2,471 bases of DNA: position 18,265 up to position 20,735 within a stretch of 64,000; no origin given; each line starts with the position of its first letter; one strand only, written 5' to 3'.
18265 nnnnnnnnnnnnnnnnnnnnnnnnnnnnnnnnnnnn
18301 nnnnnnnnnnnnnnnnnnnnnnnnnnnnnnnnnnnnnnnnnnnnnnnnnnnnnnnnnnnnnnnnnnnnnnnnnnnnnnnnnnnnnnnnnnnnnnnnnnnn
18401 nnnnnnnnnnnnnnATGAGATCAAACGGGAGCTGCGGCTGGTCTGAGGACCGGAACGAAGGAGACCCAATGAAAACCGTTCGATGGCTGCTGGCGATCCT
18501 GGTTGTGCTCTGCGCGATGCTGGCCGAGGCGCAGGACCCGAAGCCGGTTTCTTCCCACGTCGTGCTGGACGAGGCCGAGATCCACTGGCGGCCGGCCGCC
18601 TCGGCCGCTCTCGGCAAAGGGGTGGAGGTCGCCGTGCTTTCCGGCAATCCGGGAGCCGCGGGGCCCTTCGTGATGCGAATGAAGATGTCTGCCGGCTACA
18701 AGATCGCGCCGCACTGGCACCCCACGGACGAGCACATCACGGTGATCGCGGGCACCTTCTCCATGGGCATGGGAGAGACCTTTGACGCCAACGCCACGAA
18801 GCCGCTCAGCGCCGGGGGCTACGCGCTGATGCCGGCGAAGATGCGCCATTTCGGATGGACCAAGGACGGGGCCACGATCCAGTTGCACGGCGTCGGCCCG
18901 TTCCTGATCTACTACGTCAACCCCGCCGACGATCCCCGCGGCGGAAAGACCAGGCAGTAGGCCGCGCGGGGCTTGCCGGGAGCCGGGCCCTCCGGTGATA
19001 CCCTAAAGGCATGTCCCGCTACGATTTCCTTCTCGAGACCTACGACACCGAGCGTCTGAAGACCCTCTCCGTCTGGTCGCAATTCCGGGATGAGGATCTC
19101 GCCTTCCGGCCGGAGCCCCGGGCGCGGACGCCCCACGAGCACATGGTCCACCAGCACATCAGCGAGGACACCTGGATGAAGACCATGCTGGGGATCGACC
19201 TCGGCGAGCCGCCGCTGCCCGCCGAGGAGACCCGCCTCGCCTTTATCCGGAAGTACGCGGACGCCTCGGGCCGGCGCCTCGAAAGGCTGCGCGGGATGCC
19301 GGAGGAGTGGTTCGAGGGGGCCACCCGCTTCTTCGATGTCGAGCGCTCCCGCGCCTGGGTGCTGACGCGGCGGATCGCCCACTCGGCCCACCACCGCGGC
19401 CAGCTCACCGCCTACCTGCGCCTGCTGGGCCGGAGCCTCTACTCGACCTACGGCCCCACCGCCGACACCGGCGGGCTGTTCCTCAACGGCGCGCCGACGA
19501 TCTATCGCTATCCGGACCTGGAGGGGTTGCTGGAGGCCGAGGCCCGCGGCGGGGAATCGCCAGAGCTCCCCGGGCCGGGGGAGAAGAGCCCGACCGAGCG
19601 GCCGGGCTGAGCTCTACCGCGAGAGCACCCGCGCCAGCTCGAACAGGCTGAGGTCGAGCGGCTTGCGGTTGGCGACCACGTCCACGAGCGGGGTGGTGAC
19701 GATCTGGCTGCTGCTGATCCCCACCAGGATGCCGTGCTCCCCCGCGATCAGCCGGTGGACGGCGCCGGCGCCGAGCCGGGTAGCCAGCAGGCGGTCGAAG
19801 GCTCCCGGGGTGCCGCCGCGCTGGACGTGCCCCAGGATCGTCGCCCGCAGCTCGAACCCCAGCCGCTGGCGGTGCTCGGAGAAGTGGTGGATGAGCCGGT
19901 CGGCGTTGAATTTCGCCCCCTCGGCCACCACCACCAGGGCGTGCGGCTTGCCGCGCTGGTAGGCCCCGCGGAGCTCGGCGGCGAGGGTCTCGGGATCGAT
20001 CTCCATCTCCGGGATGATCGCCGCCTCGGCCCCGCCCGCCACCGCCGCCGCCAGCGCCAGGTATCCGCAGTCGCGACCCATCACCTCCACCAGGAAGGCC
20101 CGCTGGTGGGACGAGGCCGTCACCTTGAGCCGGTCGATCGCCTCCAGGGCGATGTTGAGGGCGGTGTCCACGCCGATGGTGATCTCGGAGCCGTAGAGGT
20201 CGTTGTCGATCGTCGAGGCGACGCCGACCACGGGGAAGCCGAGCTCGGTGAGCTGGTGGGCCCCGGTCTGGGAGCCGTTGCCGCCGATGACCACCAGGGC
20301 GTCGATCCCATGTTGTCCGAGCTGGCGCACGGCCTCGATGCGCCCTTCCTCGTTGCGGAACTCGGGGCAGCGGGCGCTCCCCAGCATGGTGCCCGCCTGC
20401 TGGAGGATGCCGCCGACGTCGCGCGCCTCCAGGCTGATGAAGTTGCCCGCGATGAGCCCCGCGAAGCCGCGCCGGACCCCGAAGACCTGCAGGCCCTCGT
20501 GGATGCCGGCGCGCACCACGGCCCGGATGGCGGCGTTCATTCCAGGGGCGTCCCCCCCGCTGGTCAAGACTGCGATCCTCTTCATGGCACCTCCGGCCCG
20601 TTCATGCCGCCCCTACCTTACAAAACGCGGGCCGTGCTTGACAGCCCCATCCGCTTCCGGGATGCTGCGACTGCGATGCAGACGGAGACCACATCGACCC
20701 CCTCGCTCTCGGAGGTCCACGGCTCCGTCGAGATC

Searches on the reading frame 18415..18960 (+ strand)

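Call 19: search_protein_families(library=pfam, proteins=[window:18415-18960:+], max_evalue=0.001)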
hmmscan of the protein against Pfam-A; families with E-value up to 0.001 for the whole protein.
window:18415-18960:+ (181 aa): 3 families
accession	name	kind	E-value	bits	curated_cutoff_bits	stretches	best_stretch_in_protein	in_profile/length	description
PF12973.13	Cupin_7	-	1e-08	35.3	27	1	48-146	3-86/105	ChrR Cupin-like domain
PF07883.17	Cupin_2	-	4e-05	23.7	27.2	1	88-145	2-54/70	Cupin domain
PF14499.12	DUF4437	-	0.00061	19.5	24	1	42-157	126-241/250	Domain of unknown function (DUF4437)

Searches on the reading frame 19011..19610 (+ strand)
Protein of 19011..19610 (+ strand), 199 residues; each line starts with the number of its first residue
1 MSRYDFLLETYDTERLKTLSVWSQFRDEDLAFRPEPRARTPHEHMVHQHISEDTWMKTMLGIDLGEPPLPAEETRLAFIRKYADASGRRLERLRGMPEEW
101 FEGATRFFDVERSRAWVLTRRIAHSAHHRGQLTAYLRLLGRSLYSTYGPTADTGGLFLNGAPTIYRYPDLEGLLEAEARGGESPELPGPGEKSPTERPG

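Call 19: search_protein_families(library=pfam, proteins=[window:19011-19610:+], max_evalue=0.001)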
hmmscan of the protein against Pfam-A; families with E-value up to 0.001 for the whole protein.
window:19011-19610:+ (199 aa): 2 families
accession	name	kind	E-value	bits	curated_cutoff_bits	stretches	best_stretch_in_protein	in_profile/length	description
PF05163.17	DinB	-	6e-11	43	23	1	7-150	8-156/165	DinB family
PF12867.12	DinB_2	-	4.7e-07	30.7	24.8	1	11-132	2-128/128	DinB superfamily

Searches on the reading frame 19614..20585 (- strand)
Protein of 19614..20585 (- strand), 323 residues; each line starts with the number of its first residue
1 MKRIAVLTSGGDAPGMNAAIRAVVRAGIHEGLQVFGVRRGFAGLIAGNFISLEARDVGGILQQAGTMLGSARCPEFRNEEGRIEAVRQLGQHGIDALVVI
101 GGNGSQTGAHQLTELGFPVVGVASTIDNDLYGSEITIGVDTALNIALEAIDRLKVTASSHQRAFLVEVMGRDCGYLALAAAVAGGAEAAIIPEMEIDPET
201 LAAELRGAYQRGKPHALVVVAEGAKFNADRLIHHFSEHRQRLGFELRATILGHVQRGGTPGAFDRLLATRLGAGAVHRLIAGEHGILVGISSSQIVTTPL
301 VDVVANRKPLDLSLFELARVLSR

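Call 19: search_protein_families(library=pfam, proteins=[window:19614-20585:-], max_evalue=0.001)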
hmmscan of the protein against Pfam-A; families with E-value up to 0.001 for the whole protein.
window:19614-20585:- (323 aa): 1 family
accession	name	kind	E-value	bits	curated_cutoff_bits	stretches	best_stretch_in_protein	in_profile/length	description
PF00365.25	PFK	-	3.7e-106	355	30.9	1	3-277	1-275/277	Phosphofructokinase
